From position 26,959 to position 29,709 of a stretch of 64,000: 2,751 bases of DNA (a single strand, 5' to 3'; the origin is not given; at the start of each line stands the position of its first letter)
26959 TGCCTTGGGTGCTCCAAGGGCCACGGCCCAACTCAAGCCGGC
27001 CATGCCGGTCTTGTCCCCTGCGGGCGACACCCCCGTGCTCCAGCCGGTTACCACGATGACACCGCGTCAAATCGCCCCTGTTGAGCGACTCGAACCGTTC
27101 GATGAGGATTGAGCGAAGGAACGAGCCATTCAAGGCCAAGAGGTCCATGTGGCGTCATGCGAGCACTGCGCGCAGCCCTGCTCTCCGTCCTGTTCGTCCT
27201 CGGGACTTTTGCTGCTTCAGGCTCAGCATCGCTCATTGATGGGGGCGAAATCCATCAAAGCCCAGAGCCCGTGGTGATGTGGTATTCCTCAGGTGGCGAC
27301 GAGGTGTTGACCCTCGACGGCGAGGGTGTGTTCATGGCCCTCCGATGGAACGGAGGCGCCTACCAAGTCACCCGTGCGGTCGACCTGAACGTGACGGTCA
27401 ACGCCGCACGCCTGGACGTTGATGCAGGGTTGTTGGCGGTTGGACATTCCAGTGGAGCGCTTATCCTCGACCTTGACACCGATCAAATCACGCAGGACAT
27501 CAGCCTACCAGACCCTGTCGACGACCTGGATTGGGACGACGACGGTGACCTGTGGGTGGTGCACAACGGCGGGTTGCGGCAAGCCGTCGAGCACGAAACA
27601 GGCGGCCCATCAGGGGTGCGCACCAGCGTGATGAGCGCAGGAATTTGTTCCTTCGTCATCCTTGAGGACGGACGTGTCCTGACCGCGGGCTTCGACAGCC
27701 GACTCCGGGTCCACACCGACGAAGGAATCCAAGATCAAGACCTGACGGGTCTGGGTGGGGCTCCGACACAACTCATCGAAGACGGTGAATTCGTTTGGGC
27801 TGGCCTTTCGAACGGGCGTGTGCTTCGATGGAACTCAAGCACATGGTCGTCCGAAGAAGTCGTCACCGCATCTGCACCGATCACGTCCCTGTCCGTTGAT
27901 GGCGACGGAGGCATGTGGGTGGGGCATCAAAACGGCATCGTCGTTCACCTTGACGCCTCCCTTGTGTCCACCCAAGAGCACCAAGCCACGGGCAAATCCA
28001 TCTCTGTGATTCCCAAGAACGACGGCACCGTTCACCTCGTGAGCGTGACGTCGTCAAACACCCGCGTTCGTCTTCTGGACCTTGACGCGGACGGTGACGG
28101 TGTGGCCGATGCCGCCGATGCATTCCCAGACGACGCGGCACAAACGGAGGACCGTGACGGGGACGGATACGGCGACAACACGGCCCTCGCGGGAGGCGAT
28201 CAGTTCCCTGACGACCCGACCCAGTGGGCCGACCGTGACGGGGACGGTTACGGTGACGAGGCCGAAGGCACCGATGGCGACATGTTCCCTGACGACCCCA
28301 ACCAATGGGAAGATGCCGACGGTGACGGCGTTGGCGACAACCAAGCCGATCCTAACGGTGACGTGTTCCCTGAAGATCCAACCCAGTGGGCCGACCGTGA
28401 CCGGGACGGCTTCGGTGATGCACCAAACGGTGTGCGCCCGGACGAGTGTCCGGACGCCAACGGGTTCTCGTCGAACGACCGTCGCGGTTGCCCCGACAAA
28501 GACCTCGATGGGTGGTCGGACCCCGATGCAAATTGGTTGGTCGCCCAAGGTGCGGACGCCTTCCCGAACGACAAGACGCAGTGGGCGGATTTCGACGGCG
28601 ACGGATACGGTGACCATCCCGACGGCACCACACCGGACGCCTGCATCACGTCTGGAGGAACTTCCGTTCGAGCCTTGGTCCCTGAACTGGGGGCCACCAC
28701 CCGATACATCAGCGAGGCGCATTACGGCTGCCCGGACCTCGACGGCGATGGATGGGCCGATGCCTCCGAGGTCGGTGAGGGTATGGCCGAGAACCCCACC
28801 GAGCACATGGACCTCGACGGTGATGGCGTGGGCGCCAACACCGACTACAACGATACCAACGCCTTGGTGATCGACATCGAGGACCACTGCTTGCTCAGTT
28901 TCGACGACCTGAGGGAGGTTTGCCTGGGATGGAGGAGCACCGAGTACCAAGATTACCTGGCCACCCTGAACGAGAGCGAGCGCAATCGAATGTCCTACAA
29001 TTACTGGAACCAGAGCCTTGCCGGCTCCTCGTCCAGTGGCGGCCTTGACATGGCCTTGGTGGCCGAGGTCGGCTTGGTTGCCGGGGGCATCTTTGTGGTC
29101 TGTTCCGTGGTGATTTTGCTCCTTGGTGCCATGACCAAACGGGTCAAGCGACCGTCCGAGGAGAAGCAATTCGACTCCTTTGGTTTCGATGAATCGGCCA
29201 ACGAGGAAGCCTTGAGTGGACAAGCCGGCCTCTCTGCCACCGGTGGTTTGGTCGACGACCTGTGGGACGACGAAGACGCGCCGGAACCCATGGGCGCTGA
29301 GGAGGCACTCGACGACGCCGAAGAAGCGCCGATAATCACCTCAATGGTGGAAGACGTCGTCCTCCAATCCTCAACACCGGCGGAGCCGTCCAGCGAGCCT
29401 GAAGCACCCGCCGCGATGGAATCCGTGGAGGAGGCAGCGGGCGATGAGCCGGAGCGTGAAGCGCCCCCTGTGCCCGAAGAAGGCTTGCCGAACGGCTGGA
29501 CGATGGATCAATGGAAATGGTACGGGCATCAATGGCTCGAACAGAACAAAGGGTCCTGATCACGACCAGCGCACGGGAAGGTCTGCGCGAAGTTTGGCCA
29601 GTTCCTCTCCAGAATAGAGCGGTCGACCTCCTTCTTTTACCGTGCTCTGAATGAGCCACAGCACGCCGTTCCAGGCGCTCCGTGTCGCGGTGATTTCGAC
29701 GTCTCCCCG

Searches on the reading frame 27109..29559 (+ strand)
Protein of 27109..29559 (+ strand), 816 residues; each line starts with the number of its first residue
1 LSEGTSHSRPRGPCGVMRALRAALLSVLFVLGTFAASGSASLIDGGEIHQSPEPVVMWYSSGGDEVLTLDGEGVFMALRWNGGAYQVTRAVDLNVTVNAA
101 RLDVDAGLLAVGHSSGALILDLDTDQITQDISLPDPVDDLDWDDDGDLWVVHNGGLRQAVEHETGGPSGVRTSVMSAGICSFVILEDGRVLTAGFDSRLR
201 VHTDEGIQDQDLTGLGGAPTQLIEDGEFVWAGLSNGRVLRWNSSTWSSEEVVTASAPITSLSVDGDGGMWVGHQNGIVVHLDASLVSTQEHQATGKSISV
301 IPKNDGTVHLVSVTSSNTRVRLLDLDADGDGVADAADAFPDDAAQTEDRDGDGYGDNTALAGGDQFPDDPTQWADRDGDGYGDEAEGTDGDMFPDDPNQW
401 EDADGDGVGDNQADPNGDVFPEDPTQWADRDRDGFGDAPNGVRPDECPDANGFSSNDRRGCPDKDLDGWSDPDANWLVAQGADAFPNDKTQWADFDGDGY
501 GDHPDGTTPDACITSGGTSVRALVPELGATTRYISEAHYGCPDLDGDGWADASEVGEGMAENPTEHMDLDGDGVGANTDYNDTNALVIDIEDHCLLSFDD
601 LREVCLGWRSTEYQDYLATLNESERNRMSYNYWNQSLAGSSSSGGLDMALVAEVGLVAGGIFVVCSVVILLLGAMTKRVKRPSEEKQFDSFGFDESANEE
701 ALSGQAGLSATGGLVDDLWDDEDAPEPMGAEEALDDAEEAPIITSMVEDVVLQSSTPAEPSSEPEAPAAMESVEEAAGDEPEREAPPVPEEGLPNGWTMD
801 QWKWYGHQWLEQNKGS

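Call 71: search_protein_families(library=pfam, proteins=[window:27109-29559:+], max_evalue=0.01)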
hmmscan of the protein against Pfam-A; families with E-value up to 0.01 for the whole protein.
window:27109-29559:+ (816 aa): 4 families
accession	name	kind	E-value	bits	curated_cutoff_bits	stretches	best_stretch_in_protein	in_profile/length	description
PF16819.11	DUF5074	-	0.0021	17.6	27.2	0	108-155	156-202/353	Domain of unknown function (DUF5074)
PF07494.17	Reg_prop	-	0.0036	17.8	20.4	0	256-274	5-23/24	Two component regulator propeller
PF24817.1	WD40_WDHD1_1st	-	0.0055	16.4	109.9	1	177-321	6-153/291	WDHD1 first WD40 domain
PF24807.1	WD40_CDC20-Fz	-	0.0092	15.7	200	0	223-296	60-136/292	CDC20/Fizzy WD40 domain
